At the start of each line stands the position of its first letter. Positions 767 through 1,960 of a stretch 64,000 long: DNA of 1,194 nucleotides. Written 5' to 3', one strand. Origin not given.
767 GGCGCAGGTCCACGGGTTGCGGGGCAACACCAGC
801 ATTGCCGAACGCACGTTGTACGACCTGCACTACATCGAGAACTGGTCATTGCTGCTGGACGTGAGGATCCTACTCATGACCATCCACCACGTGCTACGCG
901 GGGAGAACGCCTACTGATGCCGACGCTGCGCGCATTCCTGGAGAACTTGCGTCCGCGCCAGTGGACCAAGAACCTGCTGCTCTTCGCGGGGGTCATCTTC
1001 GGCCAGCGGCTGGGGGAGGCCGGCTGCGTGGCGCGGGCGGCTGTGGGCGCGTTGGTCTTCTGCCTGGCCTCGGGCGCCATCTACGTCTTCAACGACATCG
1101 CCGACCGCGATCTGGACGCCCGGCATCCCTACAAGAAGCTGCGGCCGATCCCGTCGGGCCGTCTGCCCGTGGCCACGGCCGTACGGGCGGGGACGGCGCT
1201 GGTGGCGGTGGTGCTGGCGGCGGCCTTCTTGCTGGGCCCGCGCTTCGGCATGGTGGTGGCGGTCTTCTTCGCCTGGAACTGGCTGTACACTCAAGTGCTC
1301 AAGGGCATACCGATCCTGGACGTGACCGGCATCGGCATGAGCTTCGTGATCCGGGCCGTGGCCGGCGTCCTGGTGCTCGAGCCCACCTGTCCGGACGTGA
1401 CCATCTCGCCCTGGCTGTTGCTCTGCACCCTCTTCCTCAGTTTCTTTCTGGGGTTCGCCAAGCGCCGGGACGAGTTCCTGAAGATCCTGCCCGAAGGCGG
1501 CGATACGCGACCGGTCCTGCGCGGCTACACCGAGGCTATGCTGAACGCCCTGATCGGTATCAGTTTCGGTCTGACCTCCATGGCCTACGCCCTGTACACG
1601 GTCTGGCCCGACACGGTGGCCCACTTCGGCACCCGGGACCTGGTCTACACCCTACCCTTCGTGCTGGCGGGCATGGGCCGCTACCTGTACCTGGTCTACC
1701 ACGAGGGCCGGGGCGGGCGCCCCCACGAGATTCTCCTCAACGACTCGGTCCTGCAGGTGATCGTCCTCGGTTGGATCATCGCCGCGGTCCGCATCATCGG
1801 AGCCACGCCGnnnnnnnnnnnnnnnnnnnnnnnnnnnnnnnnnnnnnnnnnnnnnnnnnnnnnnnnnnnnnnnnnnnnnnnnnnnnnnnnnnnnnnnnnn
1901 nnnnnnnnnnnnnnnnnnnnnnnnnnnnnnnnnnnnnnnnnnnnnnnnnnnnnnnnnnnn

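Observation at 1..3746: Translationally chained operon: WcaJ-type phosphoglycosyltransferase, UbiA (DPPR-synthase-like) prenyltransferase, DUF362 and ispE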

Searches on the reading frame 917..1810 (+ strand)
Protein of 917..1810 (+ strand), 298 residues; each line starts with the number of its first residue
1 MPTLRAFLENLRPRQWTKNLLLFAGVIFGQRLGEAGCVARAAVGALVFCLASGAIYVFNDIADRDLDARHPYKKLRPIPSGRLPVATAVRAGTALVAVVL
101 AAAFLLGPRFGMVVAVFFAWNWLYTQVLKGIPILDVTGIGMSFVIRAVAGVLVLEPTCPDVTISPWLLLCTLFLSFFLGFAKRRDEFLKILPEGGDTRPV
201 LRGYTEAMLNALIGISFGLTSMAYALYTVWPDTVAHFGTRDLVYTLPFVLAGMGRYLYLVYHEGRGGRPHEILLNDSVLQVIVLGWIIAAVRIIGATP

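Call 6: search_protein_families(library=pfam, proteins=[window:917-1810:+], max_evalue=0.01)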
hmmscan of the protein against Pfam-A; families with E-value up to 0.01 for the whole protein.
window:917-1810:+ (298 aa): 1 family
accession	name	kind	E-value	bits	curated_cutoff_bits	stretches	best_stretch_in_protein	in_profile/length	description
PF01040.23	UbiA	-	5.4e-23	82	34.2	1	41-263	22-235/250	UbiA prenyltransferase family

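Call 7: search_protein_families(library=ncbifam, proteins=[window:917-1810:+], max_evalue=0.01)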
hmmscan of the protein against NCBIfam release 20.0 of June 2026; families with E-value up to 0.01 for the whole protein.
window:917-1810:+ (298 aa): 21 families
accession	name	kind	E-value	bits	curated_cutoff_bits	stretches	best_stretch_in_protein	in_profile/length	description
NF008977.0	PRK12324.1-2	equivalog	3.8e-73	246.5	234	1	5-293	3-286/297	decaprenyl-phosphate phosphoribosyltransferase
NF008978.0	PRK12324.1-4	equivalog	7.8e-56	189.4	207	1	5-290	33-315/322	decaprenyl-phosphate phosphoribosyltransferase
NF006088.0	PRK08238.1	equivalog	2.7e-45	154.9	351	1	3-262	191-447/482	UbiA family prenyltransferase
NF008976.0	PRK12324.1-1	equivalog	7.3e-40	137.2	474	1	8-289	22-298/306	decaprenyl-phosphate phosphoribosyltransferase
NF009523.0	PRK12884.1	equivalog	6.8e-13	48.4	269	1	5-143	5-143/279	prenyltransferase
TIGR01473.1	cyoE_ctaB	equivalog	9.7e-11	42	210.3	1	7-174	3-169/281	heme o synthase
NF045897.1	SCO3242_trans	equivalog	1.3e-10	41.3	260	1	41-130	29-121/287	SCO3242 family prenyltransferase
NF009521.0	PRK12882.1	equivalog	5.5e-09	35.6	296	1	5-134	6-132/280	geranylgeranylglycerol-phosphate geranylgeranyltransferase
NF005742.0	PRK07566.1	equivalog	3.5e-08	32.9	313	1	48-125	75-150/315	chlorophyll synthase ChlG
NF035940.1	prenyl_rel_EboC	equivalog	5.1e-08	32.7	250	1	44-154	40-152/292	UbiA-like protein EboC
NF003349.0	PRK04375.1-2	equivalog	4.3e-07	29.4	246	1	3-129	24-151/318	heme o synthase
TIGR01476.1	chlor_syn_BchG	subfamily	5e-07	29.5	212.3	1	29-120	27-120/283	(bacterio)chlorophyll synthase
TIGR01475.1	ubiA_other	subfamily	2.5e-06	27.2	180.8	1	44-173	41-168/282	UbiA-like polyprenyltransferase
TIGR01474.1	ubiA_proteo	equivalog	5.6e-06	26.1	275.45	1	42-108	47-110/282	4-hydroxybenzoate octaprenyltransferase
NF009526.0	PRK12888.1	equivalog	3.7e-05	23.3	364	1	38-108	57-121/301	4-hydroxybenzoate octaprenyltransferase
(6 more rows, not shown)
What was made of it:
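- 917..1813 (+): UbiA-superfamily membrane enzyme of 298 aa. I predict it is a PRPP:polyprenyl-phosphate 5-phosphoribosyltransferase (Rv3806c/PPPRS type). NF008977 scores 246.5 bits, above its cut-off of 234 (call 7).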

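Call 10: search_solved_structures(query=window:917-1810:+, max_evalue=0.01, show_alignments=2)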
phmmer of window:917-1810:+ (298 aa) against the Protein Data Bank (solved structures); distinct sequences matched with E-value up to 0.01: 2.
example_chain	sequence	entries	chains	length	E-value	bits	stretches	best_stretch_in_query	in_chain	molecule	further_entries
8j8j_D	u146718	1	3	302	2.9e-31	112.3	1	8-289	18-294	Decaprenyl-phosphate phosphoribosyltransferase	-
8j8k_A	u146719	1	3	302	1.1e-22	84.1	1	8-289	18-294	Decaprenyl-phosphate phosphoribosyltransferase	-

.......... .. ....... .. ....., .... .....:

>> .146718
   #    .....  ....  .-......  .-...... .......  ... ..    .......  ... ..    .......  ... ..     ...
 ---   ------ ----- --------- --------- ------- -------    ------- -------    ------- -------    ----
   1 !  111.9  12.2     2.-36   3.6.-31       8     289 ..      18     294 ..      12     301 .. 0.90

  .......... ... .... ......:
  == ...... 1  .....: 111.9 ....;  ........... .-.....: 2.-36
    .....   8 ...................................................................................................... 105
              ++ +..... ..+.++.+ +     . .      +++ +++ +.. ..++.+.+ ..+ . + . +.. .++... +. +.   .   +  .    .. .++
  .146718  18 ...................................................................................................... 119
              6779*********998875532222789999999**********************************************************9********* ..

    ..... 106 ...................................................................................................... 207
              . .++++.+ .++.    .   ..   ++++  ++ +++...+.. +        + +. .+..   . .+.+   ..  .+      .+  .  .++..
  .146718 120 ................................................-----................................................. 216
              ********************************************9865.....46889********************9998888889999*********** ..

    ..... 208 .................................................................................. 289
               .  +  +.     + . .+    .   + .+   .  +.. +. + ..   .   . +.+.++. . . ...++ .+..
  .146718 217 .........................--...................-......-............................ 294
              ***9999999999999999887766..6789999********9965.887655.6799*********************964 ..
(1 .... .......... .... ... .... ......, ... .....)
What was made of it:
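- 917..1813 (+): 8j8j (Rv3806c) matches at E 2.9e-31 over residues 8-289 (call 10).
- On Polyprenyl-phosphate 5-phosphoribosyltransferase (Rv3806c / PPPRS): The only PDB hits at E<=0.01 are 8j8j and 8j8k (call 10).
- Rv3806c is the only PDB hit and aligns end to end (call 10).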

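Call 12: find_homologous_proteins(query=window:917-1810:+, max_evalue=1e-10)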
Query window:917-1810:+ (298 aa): 4991 proteins with E <= 1e-10 among 8000 candidates; the best 120 are listed.
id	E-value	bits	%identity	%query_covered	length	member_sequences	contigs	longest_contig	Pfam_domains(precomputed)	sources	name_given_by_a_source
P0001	8.2e-194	661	100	100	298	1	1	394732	PF01040.24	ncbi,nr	ncbi:MAG: decaprenyl-phosphate phosphoribosyltransferase [bacterium]|nr:decaprenyl-phosphate phospho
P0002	3.7e-169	580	87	96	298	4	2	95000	PF01040.24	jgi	-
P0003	4.5e-169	580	87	99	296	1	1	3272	PF01040.24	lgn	-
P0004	1.9e-157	541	80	99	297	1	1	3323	PF01040.24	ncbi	-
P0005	1.3e-145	503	76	99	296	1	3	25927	PF01040.24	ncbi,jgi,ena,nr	ncbi:decaprenyl-phosphate phosphoribosyltransferase [bacterium]|nr:MAG: decaprenyl-phosphate phospho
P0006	1.7e-143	496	75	99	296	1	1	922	PF01040.24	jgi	jgi:4-hydroxybenzoate polyprenyltransferase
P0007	1.9e-143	496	75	99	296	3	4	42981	PF01040.24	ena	-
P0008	3.4e-142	491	76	99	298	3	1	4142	PF01040.24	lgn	-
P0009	3.4e-142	491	75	99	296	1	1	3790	PF01040.24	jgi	-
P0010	1.0e-140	487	76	99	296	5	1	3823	PF01040.24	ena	-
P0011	1.0e-139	483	75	99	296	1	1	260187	PF01040.24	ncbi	-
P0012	1.1e-139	483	74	99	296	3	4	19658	PF01040.24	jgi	jgi:4-hydroxybenzoate polyprenyltransferase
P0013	1.5e-139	483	75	99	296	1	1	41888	PF01040.24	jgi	-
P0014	1.8e-138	479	74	99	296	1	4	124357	PF01040.24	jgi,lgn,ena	-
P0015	2.6e-138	479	75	99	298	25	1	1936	PF01040.24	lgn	-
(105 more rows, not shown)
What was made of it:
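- The UbiA is 66-87% identical across more than 100 database clusters (call 12).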

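Call 15: find_encoding_contigs(protein=P0001, flank=10000, max_places=3)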
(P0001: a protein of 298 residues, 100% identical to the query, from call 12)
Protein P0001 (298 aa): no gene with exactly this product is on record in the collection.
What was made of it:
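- Tried and rejected: Looking up the window's own UbiA protein in the contig index found nothing (call 15), so I used relatives instead.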

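Call 16: find_encoding_contigs(protein=P0002, flank=10000, max_places=2)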
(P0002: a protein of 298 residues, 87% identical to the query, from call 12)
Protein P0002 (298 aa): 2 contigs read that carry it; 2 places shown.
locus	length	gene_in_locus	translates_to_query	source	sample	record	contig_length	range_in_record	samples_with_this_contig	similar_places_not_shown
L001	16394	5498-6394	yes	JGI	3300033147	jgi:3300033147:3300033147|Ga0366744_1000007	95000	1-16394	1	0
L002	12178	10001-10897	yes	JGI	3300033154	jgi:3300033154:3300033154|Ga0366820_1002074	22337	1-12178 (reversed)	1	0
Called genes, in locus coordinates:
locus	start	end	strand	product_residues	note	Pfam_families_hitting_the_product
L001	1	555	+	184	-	?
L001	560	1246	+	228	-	PF21982:RecX_HTH1 (faint), PF21981:RecX_HTH3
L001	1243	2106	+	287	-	PF01073:3Beta_HSD (faint), PF01370:Epimerase, PF04321:RmlD_sub_bind, PF07993:NAD_binding_4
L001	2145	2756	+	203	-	PF13580:SIS_2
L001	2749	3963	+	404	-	PF13439:Glyco_transf_4, PF00534:Glycos_transf_1, PF13692:Glyco_trans_1_4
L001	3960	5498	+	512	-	PF13727:CoA_binding_3, PF02397:Bac_transf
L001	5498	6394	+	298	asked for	PF01040:UbiA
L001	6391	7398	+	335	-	-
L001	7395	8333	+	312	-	PF00288:GHMP_kinases_N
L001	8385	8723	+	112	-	PF04026:SpoVG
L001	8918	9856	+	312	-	PF13793:Pribosyltran_N, PF00156:Pribosyltran, PF14572:Pribosyl_synth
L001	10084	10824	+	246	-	-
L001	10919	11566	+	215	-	PF01195:Pept_tRNA_hydro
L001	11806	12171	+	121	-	PF01250:Ribosomal_S6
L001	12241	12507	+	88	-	PF01084:Ribosomal_S18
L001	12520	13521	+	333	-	PF09991:DUF2232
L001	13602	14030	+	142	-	PF01281:Ribosomal_L9_N, PF03948:Ribosomal_L9_C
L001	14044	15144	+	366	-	PF00483:NTP_transferase, PF12804:NTP_transf_3, PF22640:ManC_GMP_beta-helix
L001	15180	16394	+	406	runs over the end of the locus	PF13145:Rotamase_2, PF00639:Rotamase (weak)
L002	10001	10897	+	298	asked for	PF01040:UbiA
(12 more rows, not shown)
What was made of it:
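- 3..917 (+): 3' 304 codons of a large polyprenyl-phosphate phosphoglycosyltransferase (CoA_binding_3 + Bac_transf). The 5' end lies outside the window; relatives are 505-512 aa. The full-length orthologue in L001 is 512 aa (call 16).
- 915..919 (+): TGATG junction between PGT and UbiA (1-nt overlap). The same arrangement is present in L001 (call 16).
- Checked: The overlaps recur in the closest relative L001 (call 16).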

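Call 24: search_protein_families(library=ncbifam, proteins=[L001:1243-2103:+, L001:2145-2753:+, L001:2749-3960:+, L001:14044-15141:+], max_evalue=0.00001)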
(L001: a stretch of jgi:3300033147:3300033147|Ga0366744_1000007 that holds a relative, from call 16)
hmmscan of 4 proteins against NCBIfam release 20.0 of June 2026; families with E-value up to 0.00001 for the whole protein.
L001:1243-2103:+ (287 aa): 6 families
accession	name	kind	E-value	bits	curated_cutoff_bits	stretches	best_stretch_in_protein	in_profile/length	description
TIGR01214.1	rmlD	equivalog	2e-77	260.1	224.05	1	2-277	1-283/285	dTDP-4-dehydrorhamnose reductase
NF007440.0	PRK09987.1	equivalog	5.4e-38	131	308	1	1-277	1-291/299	dTDP-4-dehydrorhamnose reductase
TIGR02197.1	heptose_epim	equivalog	1.7e-07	30.7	274.6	0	51-135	68-149/316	ADP-glyceromanno-heptose 6-epimerase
NF042423.1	oxyalk_red_Shew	equivalog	7.8e-07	28.5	580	0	2-136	10-157/331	2-alkyl-3-oxoalkanoate reductase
TIGR01179.1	galE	equivalog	1.9e-06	26.9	262.3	0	23-140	43-161/332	UDP-glucose 4-epimerase GalE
TIGR01181.1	dTDP_gluc_dehyt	equivalog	4.3e-06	26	365.1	0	33-143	56-170/321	dTDP-glucose 4,6-dehydratase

L001:2145-2753:+ (203 aa): 6 families
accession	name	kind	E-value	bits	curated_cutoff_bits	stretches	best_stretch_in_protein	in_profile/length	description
TIGR00441.1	gmhA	equivalog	7.4e-59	198.2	209.45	1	47-196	5-154/154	D-sedoheptulose 7-phosphate isomerase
NF010546.0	PRK13936.1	equivalog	3.8e-58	196.5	276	1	14-202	8-195/197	phosphoheptose isomerase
NF001628.0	PRK00414.1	equivalog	6.5e-47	159.6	265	1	22-200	15-191/192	D-sedoheptulose 7-phosphate isomerase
NF008138.0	PRK10886.1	equivalog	1.6e-41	142.2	352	1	33-197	21-188/196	DnaA initiator-associating protein DiaA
NF010547.0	PRK13938.1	equivalog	3.6e-40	137.7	320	1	35-196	27-188/196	D-sedoheptulose 7-phosphate isomerase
NF002805.0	PRK02947.1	subfamily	8.1e-08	31.7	135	1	20-150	7-136/247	sugar isomerase domain-containing protein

L001:2749-3960:+ (404 aa): 10 families
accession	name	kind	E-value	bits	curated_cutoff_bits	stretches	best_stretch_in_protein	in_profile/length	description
TIGR03088.1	stp2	hypoth_equivalog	2.1e-13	50.1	409.05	1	157-351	127-334/374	TIGR03088 family PEP-CTERM/XrtA system glycosyltransferase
TIGR03449.1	mycothiol_MshA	equivalog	6.3e-13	48.4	462.5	1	169-369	167-386/406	D-inositol-3-phosphate glycosyltransferase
TIGR04063.1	stp3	hypoth_equivalog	1.9e-12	46.8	442.05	1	246-365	245-371/397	TIGR04063 family PEP-CTERM/XrtA system glycosyltransferase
TIGR04047.1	MSMEG_0565_glyc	hypoth_equivalog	1.1e-10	41.1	259.85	1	262-353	247-339/373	MSMEG_0565 family glycosyltransferase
TIGR02149.1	glgA_Coryne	subfamily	6.7e-10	38.6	302.4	1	278-380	271-375/391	glycogen synthase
NF041876.1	EPS_EpsE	equivalog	6.9e-10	38.7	400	1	252-363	258-368/389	exopolysaccharide biosynthesis GT4 family glycosyltransferase EpsE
TIGR03999.1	thiol_BshA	equivalog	9e-10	38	273.7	1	247-344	231-327/375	N-acetyl-alpha-D-glucosaminyl L-malate synthase BshA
NF001901.0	PRK00654.1-5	equivalog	8.4e-07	27.8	649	1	224-349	321-450/502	glycogen synthase GlgA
TIGR02472.1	sucr_P_syn_N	equivalog_domain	2.8e-06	26.4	576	1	272-352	318-403/439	sucrose-phosphate synthase, putative, glycosyltransferase domain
NF049988.1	MGlcDAGSynMgs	equivalog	5.6e-06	26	400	1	248-340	247-340/398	alpha-monoglucosyldiacylglycerol synthase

L001:14044-15141:+ (366 aa): 2 families
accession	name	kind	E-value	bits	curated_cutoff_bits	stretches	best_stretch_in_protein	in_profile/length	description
TIGR01479.1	GMP_PMI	equivalog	6.7e-79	265.9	372.95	1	16-364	3-352/467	mannose-1-phosphate guanylyltransferase/mannose-6-phosphate isomerase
NF012004.0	PRK15460.1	equivalog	1e-58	199.2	859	1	16-363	8-361/478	mannose-1-phosphate guanyltransferase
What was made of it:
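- Tried and rejected: They are more simply rhamnose and heptose genes (call 24).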

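Call 38: find_related_loci(query=A2, collection=genome_contigs, flank=10000)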
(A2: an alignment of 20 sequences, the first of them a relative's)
Query A2 (298 aa) in genome_contigs; peptide patterns used: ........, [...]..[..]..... (x = any residue, [..] = any of these).
599 stretches matched a pattern (row limit reached: there are more); 588 encode a relative of the query (tblastn E <= 1e-3); the best 80 are kept; 80 distinct loci.
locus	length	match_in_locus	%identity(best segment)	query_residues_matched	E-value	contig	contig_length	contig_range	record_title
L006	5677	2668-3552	69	1-295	1e-133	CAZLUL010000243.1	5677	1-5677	MAG TPA_asm: uncultured Fibrobacteraceae bacterium isolate SRP155585_co2_84 genome assembly, contig: NODE_14237_length_5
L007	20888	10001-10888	66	1-296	4e-133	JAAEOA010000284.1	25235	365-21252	MAG: bacterium isolate Bsp_15 BspG_CONTIG3494120, whole genome shotgun sequence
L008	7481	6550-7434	66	1-295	2e-131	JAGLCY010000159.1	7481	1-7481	MAG: Candidatus Krumholzibacteriia bacterium isolate SW_4_19 ROV167.bin.19.fa_159, whole genome shotgun sequence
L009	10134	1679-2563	70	1-295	3e-129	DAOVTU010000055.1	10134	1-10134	MAG TPA_asm: Candidatus Krumholzibacteriia bacterium isolate CSMAG_1661 CSMAG_1661_k141_3624250_length_10134_cov_12.9736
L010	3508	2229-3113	72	1-295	3e-131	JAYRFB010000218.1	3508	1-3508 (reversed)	MAG: Candidatus Krumholzibacteriia bacterium isolate SH_SHASGE3bin.21 k141_1316122, whole genome shotgun sequence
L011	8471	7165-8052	69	1-296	8e-128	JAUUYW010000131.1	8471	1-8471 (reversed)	MAG: Candidatus Krumholzibacteriia bacterium isolate CSMAG_177 CSMAG_177_k127_5417032_length_8471_cov_27.9783, whole gen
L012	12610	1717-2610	72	1-298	5e-128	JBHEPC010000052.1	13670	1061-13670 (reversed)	MAG: Candidatus Krumholzibacteriia bacterium isolate S6_bin.62.orig S6_k141_2150402, whole genome shotgun sequence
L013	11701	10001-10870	69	6-295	2e-127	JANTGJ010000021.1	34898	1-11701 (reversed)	MAG: Candidatus Krumholzibacteriia bacterium isolate bin1006 c_000000000742, whole genome shotgun sequence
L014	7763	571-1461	66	1-297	1e-125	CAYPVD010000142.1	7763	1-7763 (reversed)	MAG TPA_asm: uncultured Fibrobacteraceae bacterium isolate binchicken_co256_236 genome assembly, contig: NODE_27316_leng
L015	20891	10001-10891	66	1-297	4e-125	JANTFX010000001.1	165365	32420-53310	MAG: Candidatus Krumholzibacteriia bacterium isolate bin10023 c_000000000003, whole genome shotgun sequence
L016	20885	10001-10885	65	1-295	4e-123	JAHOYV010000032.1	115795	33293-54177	MAG: Gemmatimonadales bacterium isolate CORE_19_RING_Bin_00004 c_000000000011, whole genome shotgun sequence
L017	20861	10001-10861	67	1-287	5e-117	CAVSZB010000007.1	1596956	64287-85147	MAG: uncultured bacterium isolate MFD04716.bin.1.312 genome assembly, contig: contig_6328, whole genome shotgun sequence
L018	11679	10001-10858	62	10-295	4e-109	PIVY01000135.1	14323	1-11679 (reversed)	MAG: bacterium isolate Glo_17 GloG15_CONTIG5161, whole genome shotgun sequence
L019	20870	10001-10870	62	6-295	6e-104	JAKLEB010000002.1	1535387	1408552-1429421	MAG: Candidatus Krumholzibacteriota bacterium isolate RA.bin123 RA.bin123_2, whole genome shotgun sequence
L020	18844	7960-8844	61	4-298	4e-101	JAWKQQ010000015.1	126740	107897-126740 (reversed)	MAG: Candidatus Krumholzibacteriia bacterium isolate ABC2.80 ABC2.80.fa-15, whole genome shotgun sequence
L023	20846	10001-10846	46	11-293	4e-81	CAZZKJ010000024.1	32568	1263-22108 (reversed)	MAG TPA_asm: uncultured bacterium isolate binchicken_co275_80 genome assembly, contig: NODE_1453_length_32568_cov_8.7250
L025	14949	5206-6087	46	1-295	6e-79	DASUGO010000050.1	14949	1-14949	MAG TPA_asm: Candidatus Krumholzibacteriia bacterium isolate SMAG_U1407 k141_856965, whole genome shotgun sequence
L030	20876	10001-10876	44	1-293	2e-75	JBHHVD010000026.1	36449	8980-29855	MAG: Candidatus Krumholzibacteriia bacterium isolate S.4.sp3_bin.33 NODE_297_length_36449_cov_5.808457, whole genome sho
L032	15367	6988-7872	67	1-295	2e-132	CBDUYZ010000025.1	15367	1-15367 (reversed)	MAG TPA_asm: uncultured bacterium isolate SRR21487743_metabat2_30 genome assembly, contig: ERZ25748485.814, whole genome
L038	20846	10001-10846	47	2-286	1e-71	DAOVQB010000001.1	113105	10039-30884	MAG TPA_asm: Candidatus Eisenbacteria bacterium isolate CSMAG_1564 CSMAG_1564_k141_2199764_length_113105_cov_17.6960, wh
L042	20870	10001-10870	55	6-295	2e-88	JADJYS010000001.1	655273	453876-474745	MAG: bacterium isolate Lyne_18-Q3-R50-59_BATAC.526 tig00003239-10-6545020, whole genome shotgun sequence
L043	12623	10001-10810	45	2-276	3e-71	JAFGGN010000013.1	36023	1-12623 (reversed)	MAG: bacterium isolate Zod_Metabat.1387 k87_1259595, whole genome shotgun sequence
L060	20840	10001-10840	46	2-286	5e-66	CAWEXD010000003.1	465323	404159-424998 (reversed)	MAG: uncultured Candidatus Rokubacteria bacterium isolate MFD06229.bin.1.275 genome assembly, contig: contig_17861, whol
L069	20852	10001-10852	42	4-293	4e-64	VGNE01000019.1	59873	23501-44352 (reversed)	MAG: Chloroflexi bacterium isolate K_DeepCast_100m_m2_203 K_DeepCast_100m_m2_203_Ga0194127_10000554, whole genome shotgu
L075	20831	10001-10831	42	7-291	2e-63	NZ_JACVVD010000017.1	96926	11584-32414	Paenibacillus sedimenti strain WST5 WST5_17, whole genome shotgun sequence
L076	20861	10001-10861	40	4-294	2e-63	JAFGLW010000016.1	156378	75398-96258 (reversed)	MAG: candidate division CSSED10-310 bacterium isolate Zod_Metabat.419 k87_8203327, whole genome shotgun sequence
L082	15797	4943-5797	40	4-294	9e-63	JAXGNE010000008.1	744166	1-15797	MAG: Anaerolineaceae bacterium isolate AnMBR.bin249 bin249_8, whole genome shotgun sequence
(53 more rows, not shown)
